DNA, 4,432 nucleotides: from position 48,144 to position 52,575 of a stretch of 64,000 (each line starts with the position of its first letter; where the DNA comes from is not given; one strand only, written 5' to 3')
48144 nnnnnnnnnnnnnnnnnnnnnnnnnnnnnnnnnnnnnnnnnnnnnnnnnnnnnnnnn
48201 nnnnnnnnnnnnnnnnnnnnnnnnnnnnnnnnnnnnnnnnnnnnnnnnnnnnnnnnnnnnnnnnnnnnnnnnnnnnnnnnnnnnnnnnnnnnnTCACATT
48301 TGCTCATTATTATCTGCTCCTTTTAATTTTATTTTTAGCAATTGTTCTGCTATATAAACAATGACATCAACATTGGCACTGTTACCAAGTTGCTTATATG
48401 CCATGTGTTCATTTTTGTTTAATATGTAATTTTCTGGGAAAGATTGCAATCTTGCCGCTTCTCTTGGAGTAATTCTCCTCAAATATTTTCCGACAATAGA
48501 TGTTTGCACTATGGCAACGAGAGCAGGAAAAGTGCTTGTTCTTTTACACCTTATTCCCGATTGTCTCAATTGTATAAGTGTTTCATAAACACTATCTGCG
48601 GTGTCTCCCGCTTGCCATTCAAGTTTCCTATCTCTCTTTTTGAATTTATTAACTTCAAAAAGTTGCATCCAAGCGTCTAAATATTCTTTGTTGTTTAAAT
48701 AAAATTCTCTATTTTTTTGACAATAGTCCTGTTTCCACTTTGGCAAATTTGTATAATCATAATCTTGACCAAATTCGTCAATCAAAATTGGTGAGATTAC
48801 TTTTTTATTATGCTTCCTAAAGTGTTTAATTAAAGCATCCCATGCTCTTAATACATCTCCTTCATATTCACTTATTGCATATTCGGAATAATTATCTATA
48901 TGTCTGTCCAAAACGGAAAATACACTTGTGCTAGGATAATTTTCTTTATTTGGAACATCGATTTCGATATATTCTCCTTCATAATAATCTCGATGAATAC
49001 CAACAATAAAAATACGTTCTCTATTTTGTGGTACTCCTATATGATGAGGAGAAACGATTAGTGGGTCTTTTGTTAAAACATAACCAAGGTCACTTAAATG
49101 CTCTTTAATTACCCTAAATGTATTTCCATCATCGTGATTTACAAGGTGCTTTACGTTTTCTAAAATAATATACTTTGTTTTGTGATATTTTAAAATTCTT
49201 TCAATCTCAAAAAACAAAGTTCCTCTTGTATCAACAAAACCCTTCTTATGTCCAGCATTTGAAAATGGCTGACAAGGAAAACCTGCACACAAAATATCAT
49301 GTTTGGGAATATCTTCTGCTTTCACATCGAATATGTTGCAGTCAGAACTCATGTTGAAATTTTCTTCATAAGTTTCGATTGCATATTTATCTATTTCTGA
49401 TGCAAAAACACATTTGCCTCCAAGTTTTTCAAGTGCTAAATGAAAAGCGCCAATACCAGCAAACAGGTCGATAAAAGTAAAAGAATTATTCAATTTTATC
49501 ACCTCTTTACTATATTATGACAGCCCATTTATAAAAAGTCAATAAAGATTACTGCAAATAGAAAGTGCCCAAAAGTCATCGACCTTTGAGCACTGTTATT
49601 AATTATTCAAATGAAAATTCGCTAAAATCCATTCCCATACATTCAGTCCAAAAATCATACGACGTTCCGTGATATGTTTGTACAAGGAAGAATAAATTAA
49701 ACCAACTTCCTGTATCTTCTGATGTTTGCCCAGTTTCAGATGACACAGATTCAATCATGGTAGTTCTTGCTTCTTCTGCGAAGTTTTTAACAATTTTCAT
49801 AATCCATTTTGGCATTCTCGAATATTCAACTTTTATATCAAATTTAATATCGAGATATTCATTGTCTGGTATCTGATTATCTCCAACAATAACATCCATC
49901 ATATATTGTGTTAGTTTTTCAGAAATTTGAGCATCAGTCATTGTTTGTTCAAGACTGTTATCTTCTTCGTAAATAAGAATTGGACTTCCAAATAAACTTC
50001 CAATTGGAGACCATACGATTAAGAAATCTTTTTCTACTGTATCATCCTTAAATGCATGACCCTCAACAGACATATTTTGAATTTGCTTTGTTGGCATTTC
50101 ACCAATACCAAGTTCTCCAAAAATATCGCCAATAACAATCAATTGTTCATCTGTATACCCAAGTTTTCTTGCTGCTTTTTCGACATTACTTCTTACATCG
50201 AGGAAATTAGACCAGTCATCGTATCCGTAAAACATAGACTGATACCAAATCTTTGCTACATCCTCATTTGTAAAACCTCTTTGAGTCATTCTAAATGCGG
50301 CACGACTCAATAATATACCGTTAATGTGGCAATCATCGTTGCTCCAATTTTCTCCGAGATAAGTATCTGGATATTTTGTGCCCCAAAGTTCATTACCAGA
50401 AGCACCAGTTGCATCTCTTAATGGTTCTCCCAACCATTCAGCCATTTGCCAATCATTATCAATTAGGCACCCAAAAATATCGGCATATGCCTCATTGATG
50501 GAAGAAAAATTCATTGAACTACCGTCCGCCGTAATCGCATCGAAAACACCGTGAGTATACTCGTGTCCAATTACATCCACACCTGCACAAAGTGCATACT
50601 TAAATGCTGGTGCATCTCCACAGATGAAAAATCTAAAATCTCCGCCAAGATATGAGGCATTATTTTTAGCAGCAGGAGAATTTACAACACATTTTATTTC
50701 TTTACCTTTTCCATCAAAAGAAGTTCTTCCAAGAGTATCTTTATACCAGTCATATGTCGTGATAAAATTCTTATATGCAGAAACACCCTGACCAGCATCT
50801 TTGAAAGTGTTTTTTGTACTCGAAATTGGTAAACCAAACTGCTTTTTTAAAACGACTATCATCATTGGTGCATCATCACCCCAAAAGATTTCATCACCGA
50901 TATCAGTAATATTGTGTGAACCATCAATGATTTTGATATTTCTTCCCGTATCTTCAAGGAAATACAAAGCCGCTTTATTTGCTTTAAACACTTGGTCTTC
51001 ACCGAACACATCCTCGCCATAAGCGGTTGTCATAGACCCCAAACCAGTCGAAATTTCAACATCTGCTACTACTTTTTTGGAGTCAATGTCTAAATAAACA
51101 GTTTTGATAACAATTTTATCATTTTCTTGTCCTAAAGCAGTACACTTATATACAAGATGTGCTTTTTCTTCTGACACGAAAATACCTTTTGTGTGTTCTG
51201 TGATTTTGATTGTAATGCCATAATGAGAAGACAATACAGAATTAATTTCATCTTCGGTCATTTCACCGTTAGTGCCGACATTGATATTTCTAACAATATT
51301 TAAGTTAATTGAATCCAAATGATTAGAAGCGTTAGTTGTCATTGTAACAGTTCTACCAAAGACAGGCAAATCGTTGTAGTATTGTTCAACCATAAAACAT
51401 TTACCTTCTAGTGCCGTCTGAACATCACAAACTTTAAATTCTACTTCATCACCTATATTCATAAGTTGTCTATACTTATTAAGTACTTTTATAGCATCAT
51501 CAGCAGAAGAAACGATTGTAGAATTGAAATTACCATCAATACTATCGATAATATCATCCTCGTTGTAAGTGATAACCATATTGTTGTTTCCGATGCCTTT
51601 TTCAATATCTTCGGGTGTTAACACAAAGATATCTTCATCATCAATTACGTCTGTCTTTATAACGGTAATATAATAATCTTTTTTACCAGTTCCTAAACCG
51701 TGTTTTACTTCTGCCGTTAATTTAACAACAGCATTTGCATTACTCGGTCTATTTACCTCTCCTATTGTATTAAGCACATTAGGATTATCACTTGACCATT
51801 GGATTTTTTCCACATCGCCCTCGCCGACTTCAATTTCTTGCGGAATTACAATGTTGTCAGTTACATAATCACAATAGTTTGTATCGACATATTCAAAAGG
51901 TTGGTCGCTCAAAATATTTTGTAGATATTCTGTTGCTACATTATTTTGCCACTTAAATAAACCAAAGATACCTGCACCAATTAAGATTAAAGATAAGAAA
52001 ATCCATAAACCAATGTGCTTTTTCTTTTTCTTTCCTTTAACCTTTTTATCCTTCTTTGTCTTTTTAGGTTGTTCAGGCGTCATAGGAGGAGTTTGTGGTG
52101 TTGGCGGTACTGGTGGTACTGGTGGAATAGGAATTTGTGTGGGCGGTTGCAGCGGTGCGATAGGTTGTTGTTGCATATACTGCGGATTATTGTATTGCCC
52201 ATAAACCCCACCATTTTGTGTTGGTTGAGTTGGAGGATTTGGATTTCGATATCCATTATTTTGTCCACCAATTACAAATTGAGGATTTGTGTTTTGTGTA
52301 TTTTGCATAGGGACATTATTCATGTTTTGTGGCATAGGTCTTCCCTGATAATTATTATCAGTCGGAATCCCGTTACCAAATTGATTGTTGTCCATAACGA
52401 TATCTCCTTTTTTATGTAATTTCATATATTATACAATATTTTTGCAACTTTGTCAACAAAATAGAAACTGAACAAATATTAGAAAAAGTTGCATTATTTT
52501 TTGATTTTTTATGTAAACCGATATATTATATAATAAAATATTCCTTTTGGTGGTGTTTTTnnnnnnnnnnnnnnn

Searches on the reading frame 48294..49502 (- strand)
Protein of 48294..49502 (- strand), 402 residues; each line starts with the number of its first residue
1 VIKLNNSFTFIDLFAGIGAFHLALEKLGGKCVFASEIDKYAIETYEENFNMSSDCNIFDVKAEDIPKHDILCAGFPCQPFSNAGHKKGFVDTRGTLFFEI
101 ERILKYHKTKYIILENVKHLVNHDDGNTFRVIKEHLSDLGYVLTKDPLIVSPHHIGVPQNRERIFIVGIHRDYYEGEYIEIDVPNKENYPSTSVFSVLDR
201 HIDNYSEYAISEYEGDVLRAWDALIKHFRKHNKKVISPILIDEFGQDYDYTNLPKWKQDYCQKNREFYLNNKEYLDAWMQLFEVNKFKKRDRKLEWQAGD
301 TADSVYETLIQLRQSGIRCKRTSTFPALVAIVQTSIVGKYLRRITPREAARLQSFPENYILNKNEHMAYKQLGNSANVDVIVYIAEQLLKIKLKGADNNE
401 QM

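Call 31: search_protein_families(library=pfam, proteins=[window:48294-49502:-], max_evalue=0.001)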
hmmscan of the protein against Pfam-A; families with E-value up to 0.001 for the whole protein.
window:48294-49502:- (402 aa): 1 family
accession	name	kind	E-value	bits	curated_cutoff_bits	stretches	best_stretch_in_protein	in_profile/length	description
PF00145.23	DNA_methylase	-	5.8e-85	286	22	1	8-389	1-323/324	C-5 cytosine-specific DNA methylase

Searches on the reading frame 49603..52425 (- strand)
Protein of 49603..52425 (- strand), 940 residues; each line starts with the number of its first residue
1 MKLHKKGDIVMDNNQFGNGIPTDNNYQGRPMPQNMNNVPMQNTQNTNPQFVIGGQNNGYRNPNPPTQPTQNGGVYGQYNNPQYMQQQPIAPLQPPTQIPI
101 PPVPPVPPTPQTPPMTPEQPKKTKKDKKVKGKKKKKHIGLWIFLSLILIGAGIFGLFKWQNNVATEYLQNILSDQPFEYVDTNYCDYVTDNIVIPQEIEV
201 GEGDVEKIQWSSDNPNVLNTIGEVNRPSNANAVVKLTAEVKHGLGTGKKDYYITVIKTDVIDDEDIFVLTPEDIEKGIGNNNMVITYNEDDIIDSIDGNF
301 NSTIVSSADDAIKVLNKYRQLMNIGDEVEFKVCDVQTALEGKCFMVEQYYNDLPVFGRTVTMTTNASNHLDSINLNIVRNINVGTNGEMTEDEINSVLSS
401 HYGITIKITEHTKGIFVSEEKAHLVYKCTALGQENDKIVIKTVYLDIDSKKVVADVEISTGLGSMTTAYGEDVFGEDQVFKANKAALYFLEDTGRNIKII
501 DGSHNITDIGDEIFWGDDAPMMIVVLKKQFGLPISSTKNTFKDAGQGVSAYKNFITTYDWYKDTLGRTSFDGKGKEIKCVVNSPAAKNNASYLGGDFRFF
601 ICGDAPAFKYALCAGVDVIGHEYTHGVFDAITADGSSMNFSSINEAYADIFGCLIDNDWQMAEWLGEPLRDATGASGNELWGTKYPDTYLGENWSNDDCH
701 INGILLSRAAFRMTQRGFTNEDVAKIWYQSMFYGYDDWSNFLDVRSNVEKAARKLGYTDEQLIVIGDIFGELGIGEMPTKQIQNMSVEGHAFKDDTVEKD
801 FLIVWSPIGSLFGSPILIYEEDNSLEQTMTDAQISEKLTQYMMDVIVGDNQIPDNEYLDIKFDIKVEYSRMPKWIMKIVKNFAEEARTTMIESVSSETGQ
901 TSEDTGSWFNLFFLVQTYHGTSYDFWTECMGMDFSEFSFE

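Call 16: search_protein_families(library=pfam, proteins=[window:49603-52425:-], max_evalue=0.01)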
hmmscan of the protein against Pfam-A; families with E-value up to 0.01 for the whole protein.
window:49603-52425:- (940 aa): 4 families
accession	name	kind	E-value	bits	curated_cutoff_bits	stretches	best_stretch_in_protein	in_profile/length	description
PF01447.24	Peptidase_M4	-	2.6e-20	73.8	22.4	1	469-628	3-144/145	Thermolysin metallopeptidase, catalytic domain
PF20578.4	aBig_2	-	3.2e-11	43.3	27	1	180-257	13-88/89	Atrophied bacterial Ig domain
PF02868.21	Peptidase_M4_C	-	4.8e-08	33.5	24.4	1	642-768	11-159/165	Thermolysin metallopeptidase, alpha-helical domain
PF07504.19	FTP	-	0.00021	21.5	21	1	346-374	20-48/51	Fungalysin/Thermolysin Propeptide Motif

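Call 64: search_dna_similar(query=window:49603-52425:-, collection=phages, mode=protein, max_evalue=0.00001, max_rows=10)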
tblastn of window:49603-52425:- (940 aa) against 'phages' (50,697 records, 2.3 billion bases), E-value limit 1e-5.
Records with a match: 6; places in all: 6; records where one place covers at least 80% of the query: 0.
Best place of each record, by identity: <60% 6.
By first word of the organism name: Listeria 4; Staphylococcus 1; Paenibacillus 1.
By host as written in the record: Listeria monocytogenes 4; Staphylococcus aureus 1; Paenibacillus larvae 2006 1.
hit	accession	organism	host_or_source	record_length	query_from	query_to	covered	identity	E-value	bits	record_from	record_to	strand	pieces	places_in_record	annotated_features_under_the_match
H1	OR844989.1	Staphylococcus phage SA 1306 Kay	Staphylococcus aureus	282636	496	774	30%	27.1%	7e-13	79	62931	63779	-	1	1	record has no annotation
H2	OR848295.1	Listeria phage LM 4-14-1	Listeria monocytogenes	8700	530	755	24%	27.2%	9e-10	69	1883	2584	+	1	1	record has no annotation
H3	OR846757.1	Listeria phage LM 4-11-1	Listeria monocytogenes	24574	530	755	24%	27.2%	9e-10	69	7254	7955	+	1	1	record has no annotation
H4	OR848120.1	Listeria phage LM 4-14-1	Listeria monocytogenes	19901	530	755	24%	26.0%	1e-9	69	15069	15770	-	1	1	record has no annotation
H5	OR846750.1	Listeria phage LM 4-11-1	Listeria monocytogenes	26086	530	755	24%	26.0%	1e-9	69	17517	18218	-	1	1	record has no annotation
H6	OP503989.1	Paenibacillus phage Callan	Paenibacillus larvae 2006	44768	558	755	21%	29.4%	3e-9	67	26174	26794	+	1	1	M4 family peptidase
